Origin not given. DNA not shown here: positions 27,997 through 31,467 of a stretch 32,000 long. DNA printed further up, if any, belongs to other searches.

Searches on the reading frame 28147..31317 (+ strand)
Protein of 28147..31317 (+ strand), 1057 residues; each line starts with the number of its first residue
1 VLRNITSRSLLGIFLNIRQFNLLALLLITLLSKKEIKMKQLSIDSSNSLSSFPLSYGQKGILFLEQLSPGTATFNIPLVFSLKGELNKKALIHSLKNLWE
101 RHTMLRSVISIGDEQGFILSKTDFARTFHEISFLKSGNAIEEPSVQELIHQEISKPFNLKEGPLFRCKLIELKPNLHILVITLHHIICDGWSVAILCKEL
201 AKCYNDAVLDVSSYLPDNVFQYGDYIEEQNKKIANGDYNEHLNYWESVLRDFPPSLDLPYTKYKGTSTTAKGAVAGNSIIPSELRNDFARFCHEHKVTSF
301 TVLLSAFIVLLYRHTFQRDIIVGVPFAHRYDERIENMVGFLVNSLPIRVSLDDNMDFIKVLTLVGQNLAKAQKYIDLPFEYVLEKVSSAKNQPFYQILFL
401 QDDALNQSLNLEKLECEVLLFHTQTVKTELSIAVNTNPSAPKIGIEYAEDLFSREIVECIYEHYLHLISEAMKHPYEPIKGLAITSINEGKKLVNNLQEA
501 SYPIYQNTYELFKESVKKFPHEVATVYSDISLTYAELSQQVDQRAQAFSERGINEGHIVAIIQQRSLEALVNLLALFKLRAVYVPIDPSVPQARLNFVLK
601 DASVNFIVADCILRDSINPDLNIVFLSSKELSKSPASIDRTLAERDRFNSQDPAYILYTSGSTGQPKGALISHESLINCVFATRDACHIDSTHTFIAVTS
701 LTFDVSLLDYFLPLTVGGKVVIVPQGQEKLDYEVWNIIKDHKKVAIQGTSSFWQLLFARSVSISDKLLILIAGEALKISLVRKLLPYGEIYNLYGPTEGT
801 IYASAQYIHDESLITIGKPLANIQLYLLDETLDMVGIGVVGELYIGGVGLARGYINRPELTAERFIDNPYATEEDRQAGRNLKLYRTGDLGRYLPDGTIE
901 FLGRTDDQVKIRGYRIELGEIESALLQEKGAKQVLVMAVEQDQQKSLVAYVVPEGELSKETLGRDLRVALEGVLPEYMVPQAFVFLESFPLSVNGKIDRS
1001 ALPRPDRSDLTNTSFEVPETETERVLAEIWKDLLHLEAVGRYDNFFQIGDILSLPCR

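Call 5: search_protein_families(library=pfam, proteins=[window:28147-31317:+], max_evalue=0.001)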
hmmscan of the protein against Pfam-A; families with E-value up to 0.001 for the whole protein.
window:28147-31317:+ (1057 aa): 3 families
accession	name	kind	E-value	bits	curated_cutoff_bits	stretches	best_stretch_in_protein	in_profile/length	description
PF00668.25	Condensation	-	1.6e-82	278.1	30.6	1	52-493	5-455/456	Condensation domain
PF00501.34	AMP-binding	-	9.5e-71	239.1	29.9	1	512-854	1-383/384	AMP-binding enzyme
PF13193.12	AMP-binding_C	-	8.1e-10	39.9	24.5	1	920-996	1-76/76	AMP-binding enzyme C-terminal domain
